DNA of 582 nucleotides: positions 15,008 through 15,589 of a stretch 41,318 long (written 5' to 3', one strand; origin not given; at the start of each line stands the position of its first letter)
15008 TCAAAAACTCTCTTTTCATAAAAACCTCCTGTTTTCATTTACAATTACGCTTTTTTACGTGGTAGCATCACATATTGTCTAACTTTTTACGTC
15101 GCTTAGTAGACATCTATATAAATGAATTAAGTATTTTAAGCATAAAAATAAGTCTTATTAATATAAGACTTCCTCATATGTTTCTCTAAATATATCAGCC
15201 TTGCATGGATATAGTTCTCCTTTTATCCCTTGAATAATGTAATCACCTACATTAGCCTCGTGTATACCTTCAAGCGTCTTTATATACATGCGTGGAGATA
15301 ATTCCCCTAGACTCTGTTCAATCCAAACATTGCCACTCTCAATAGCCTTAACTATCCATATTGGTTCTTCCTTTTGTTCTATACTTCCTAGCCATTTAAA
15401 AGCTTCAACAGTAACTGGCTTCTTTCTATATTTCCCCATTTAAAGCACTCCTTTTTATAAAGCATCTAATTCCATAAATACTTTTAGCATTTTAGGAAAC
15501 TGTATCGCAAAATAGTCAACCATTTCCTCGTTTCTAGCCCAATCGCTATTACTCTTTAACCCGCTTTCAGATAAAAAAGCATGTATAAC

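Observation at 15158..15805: Two small genes in the head module, one with an HExxH motif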

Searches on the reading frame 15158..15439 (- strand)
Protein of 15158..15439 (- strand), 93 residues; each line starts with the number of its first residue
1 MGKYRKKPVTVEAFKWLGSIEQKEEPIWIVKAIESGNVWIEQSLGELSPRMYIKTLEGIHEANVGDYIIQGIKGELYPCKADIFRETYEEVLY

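Call 3: search_protein_families(library=pfam, proteins=[window:15158-15439:-], max_evalue=1)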
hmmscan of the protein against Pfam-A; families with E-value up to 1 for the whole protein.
window:15158-15439:- (93 aa): 0 families

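Call 4: search_protein_families(library=phrogs, proteins=[window:15158-15439:-], max_evalue=0.01)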
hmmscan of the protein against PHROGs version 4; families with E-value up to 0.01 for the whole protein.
window:15158-15439:- (93 aa): 9 families
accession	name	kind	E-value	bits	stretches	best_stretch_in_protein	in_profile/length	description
phrog_419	-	unknown function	3.1e-34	119.8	1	1-91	41-123/300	-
phrog_4502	-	unknown function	2.4e-28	100.4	1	1-92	1-87/190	-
phrog_1810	-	unknown function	1.1e-20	75.3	1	2-91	8-92/166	-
phrog_19511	-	unknown function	3.6e-08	34.5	1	1-91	1-88/155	-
phrog_36774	-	unknown function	1.9e-05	26.1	1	52-89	40-77/86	-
phrog_33170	-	unknown function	6.8e-05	24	1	57-89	87-119/124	-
phrog_4159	-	other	0.00021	21.7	1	2-91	2-83/270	nucleotide pyrophosphohydrolase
phrog_10664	-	unknown function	0.0044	18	1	49-85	34-70/83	-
phrog_18963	-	unknown function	0.0049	18.3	1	3-47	4-44/111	-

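Call 5: search_protein_families(library=ncbifam, proteins=[window:15158-15439:-], max_evalue=1)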
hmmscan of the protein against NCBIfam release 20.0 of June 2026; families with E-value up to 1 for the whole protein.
window:15158-15439:- (93 aa): 0 families
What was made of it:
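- On Prohead (capsid maturation) protease: No Pfam, PHROG or NCBIfam match of that kind (calls 3-5).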

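Call 7: search_solved_structures(query=window:15158-15439:-, max_evalue=10, show_alignments=3)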
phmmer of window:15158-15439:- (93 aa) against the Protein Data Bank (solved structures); distinct sequences matched with E-value up to 10: 2.
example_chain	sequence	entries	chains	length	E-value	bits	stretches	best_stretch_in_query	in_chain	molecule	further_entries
4f61_I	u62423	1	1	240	0.1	16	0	5-51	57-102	Stathmin-like domain R4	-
4bwr_A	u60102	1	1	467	0.64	13.5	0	28-48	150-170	PROTEIN CORRESPONDING TO LOCUS C5321 FROM CFT073 E.COLI STRAIN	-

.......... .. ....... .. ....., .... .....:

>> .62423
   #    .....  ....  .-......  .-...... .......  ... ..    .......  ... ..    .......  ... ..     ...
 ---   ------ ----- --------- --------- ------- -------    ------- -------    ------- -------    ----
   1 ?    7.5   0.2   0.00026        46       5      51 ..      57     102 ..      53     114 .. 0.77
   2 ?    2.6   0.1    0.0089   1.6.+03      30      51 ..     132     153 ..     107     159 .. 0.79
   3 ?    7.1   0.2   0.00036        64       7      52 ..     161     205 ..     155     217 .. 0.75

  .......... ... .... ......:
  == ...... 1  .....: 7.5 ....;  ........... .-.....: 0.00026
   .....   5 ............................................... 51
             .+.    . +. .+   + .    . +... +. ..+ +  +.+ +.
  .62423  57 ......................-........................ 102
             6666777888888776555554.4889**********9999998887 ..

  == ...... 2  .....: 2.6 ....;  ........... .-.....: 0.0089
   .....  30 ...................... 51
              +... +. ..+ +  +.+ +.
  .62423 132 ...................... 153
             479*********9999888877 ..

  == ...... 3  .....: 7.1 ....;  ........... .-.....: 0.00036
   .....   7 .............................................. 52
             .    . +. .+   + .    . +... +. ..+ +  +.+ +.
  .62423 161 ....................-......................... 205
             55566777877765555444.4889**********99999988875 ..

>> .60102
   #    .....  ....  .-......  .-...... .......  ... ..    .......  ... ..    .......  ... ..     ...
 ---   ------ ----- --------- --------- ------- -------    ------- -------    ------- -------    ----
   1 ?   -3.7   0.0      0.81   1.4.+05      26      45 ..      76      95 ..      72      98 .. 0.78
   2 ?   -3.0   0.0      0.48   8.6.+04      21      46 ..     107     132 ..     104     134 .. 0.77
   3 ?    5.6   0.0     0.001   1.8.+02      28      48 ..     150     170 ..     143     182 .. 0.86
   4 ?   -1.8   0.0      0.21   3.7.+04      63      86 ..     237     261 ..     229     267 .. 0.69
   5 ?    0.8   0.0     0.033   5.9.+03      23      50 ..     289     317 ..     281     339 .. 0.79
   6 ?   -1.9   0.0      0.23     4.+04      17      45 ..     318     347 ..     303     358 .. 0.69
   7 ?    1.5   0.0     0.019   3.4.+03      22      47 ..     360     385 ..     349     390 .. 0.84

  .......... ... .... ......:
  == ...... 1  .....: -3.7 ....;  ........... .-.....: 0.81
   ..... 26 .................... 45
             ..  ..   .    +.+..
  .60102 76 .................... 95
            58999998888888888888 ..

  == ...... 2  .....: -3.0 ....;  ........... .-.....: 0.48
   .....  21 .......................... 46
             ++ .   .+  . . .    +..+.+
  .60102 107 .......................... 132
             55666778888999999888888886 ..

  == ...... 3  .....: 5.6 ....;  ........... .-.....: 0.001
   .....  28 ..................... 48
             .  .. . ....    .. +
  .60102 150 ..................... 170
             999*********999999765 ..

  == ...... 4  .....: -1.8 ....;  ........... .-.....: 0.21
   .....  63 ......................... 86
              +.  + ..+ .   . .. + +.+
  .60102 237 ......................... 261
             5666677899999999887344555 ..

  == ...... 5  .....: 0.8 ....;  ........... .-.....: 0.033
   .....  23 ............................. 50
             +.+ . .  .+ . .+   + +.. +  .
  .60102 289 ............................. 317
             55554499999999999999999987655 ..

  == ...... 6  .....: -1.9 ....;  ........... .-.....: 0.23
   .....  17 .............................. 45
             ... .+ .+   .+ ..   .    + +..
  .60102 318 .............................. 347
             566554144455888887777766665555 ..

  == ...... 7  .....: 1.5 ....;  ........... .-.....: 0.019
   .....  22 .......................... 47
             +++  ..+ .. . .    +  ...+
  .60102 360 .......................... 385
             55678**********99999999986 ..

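Call 25: find_homologous_proteins(query=window:15158-15439:-, max_evalue=0.001)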
Query window:15158-15439:- (93 aa): 264 proteins with E <= 0.001 among 264 candidates; the best 120 are listed.
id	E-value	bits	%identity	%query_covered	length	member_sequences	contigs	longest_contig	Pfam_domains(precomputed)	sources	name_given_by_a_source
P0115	5.1e-56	205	100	100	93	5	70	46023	-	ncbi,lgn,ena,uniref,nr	ncbi:TPA: hypothetical protein JDY68_12585 [Clostridioides difficile]|uniref:Phage protein n=2 Tax=L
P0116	1.9e-52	193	92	100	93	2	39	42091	-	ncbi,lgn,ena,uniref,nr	ncbi:hypothetical protein K9770_18690 [Clostridioides difficile]|uniref:hypothetical protein n=1 Tax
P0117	5.1e-52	192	90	100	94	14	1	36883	-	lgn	-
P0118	1.6e-50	187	91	100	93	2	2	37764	-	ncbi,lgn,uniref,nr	ncbi:hypothetical protein KGF47_18010 [Clostridioides sp. ZZV13-5731]|uniref:hypothetical protein n=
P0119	2.5e-49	183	88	100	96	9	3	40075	-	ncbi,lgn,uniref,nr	ncbi:hypothetical protein [Clostridioides difficile]|uniref:hypothetical protein n=1 Tax=Clostridioi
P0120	6.7e-31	124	66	98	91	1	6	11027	-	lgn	-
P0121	1.6e-30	123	65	98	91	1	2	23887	-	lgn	-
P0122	7.3e-30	121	64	96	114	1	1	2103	-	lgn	-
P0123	1.0e-29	120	65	96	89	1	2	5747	-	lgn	-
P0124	3.9e-29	118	62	98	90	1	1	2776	-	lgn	-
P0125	4.3e-29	118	62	96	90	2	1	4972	-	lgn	-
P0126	5.6e-29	118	62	96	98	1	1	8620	-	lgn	-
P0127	1.0e-28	117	65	96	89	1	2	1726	-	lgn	-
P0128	2.1e-28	116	60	98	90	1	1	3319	-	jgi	-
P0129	2.6e-28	116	62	96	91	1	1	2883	-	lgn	-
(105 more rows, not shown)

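Call 31: search_protein_families(library=pfam, alignment_id=A2, max_evalue=0.1)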
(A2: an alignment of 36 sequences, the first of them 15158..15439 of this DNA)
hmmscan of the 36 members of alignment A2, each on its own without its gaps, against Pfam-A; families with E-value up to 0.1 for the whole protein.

A. member 1, window:15158-15439:- (93 aa): 0 families

B. families by the number of members that match (of 36 scanned): 10 families
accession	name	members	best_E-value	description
PF14083.11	PGDYG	14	0.00052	PGDYG protein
PF13876.11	Phage_gp49_66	1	9.3e-21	Phage protein (N4 Gp49/phage Sf6 gene 66) family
PF11195.14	Tad2-like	1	4.9e-15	Thoeris anti-defense 2-like domain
PF00684.25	DnaJ_CXXCXGXG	1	2.9e-05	DnaJ central domain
PF15777.11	Anti-TRAP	1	0.0099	Tryptophan RNA-binding attenuator protein inhibitory protein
PF08481.16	GBS_Bsp-like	1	0.017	GBS Bsp-like repeat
PF25558.1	DUF7930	1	0.02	Domain of unknown function (DUF7930)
PF05448.18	AXE1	1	0.022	Acetyl xylan esterase (AXE1)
PF25433.1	DUF7895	1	0.048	Domain of unknown function (DUF7895)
PF17302.8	DUF5351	1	0.082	Family of unknown function (DUF5351)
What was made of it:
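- On PGDYG (PF14083), 93-aa protein: 14 of 36 homologues give weak hits, best E = 5e-4 (call 31).
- Closest known: PGDYG. Same: 14 of 36 homologues give weak PF14083 hits (call 31).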

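Call 50: search_protein_families(library=padloc, proteins=[window:15158-15439:-], max_evalue=1)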
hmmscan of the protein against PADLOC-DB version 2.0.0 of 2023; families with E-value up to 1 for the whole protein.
window:15158-15439:- (93 aa): 0 families
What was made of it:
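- There is no PADLOC match, no conserved partner and no known target (call 50).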

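Call 58: predict_structure(alignment_id=A4)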
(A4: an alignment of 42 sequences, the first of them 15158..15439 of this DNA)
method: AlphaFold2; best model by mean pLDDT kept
length: 93 residues; sequences in the alignment: 42
mean_pLDDT: 88.9   pTM: 0.78
mean pLDDT of the five models: 88.9, 88.5, 84.5, 82.3, 79.5
residues with pLDDT >= 90: 59; 70-90: 27; 50-70: 7; < 50: 0
segments of 3 or more residues with pLDDT < 50: none
pLDDT, mean of each block of 10 residues (from residue 1): 84 89 79 93 84 94 95 93 94 76
secondary structure, 60 per line:
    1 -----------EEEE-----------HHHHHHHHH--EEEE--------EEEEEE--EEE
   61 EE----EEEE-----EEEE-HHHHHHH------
elements in order: E12-15 H27-35 E38-41 E50-55 E58-62 E67-70 E76-79 H81-87

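Call 66: search_dna_similar(query=window:15158-15439:-, collection=phages, mode=protein, max_rows=40, max_evalue=0.001, rows=spread)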
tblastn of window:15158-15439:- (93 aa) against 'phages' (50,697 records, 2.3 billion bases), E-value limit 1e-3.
Records with a match: 848; places in all: 849; records where one place covers at least 80% of the query: 764.
Best place of each record, by identity: >=99% 1; 90-95% 2; 80-90% 3; 60-80% 19; <60% 823.
By first word of the organism name: Bacillus 104; Mycobacterium 102; Staphylococcus 84; Gordonia 81; Streptococcus 76; Acinetobacter 54; Enterococcus 41; Vibrio 38; Klebsiella 34; Caulobacter 26; and 50 more.
By host as written in the record: Mycobacterium smegmatis mc2 155 72; Gordonia terrae 3612 64; - 58; Bacillus subtilis 26; Mycobacterium smegmatis mc#155 17; Staphylococcus sp. 16; Bacillus subtilis BEST7003 15; Enterococcus faecalis 12; and 298 more.
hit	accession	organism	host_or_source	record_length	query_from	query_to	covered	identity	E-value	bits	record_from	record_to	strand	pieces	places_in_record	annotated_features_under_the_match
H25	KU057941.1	Clostridium phage CDSH1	Clostridium difficile AIU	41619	1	93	100%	100.0%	2e-55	189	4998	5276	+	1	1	hypothetical protein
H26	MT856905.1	Enterococcus phage vB_EfaM_A2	Enterococcus faecalis OG1RF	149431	3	91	96%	51.1%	5e-16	77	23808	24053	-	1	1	hypothetical protein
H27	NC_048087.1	Enterococcus phage EfV12-phi1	Enterococcus faecium TX1330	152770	3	91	96%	50.6%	3e-17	80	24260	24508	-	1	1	hypothetical protein (x2)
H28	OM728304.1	Bacillus phage vB_BsuM-Goe27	Bacillus subtilis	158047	1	91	98%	47.9%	3e-15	74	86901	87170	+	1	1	hypothetical protein (x3)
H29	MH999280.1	Clostridium phage CPD1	Clostridium perfringens 2589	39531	3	92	97%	46.7%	7e-16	76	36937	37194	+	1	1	hypothetical protein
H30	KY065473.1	Streptococcus phage IPP32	Streptococcus pneumoniae SA39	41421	3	91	96%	46.8%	4e-14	71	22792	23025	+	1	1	hypothetical protein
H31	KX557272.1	Gordonia phage Bantam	Gordonia terrae 3612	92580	3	91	96%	46.2%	7e-13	67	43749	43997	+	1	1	53: hypothetical protein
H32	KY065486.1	Streptococcus phage IPP46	Streptococcus pneumoniae 670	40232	3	91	96%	45.6%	2e-14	72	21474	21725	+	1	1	hypothetical protein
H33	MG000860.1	Bacillus phage BSP9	Bacillus subtilis ATCC 15245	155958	1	91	98%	44.0%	2e-14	72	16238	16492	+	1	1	hypothetical protein (x2)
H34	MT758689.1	Lactobacillus phage Lbab1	Lactobacillus casei BL23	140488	3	91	96%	44.0%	2e-15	75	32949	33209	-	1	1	hypothetical protein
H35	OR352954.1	Escherichia phage AV124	Escherichia coli ESBL033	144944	1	89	96%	44.0%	5e-13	68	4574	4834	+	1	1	hypothetical protein (x2)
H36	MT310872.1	Gordonia phage Evamon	Gordonia terrae 3612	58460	3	90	95%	44.3%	2e-12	66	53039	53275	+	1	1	80: hypothetical protein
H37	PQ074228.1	Stenotrophomonas phage SBP2phi2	Stenotrophomonas maltophilia B28B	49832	3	91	96%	42.7%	3e-13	69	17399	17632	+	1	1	hypothetical protein (x2)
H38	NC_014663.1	Acinetobacter phage Acj9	Acinetobacter johnsonii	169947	6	91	92%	43.5%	7e-12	65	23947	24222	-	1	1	hypothetical protein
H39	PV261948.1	Bacillus phage vB_BliM_Yucatan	Bacillus licheniformis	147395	1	91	98%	40.4%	7e-13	67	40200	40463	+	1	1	hypothetical protein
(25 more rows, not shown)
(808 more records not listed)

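Call 81: search_solved_structures(query=A4, max_evalue=10, show_alignments=2)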
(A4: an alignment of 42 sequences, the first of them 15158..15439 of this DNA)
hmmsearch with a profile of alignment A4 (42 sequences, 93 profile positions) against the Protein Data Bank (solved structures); distinct sequences matched with E-value up to 10: 0.

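Call 82: find_homologous_proteins(query=A4, max_evalue=0.00001)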
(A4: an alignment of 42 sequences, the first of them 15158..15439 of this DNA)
Query A4 (42 sequences) (93 aa, profile of the alignment): 7980 proteins with E <= 0.00001 among 8000 candidates; the best 120 are listed.
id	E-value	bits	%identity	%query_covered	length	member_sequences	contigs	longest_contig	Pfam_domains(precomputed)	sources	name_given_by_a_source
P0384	1.6e-57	209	47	96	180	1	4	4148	-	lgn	-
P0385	3.6e-51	189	46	92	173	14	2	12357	-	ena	-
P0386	1.2e-38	149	64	96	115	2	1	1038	-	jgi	jgi:hypothetical protein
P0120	2.4e-38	148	66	98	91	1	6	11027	-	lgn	-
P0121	4.9e-38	147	65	98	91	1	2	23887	-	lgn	-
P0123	5.2e-38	147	65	96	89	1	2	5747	-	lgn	-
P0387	8.2e-38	146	62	96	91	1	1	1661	-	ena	-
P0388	9.7e-38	146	62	98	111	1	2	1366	-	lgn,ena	-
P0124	9.8e-38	146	62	98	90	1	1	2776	-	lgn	-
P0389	1.1e-37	146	61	96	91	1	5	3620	-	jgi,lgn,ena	jgi:hypothetical protein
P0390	1.2e-37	146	62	96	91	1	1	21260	-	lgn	-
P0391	1.2e-37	146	58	98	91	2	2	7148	-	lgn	-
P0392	1.3e-37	146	61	96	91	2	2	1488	-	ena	-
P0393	1.4e-37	145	61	96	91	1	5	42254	-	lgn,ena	-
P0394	1.5e-37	145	62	96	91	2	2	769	-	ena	-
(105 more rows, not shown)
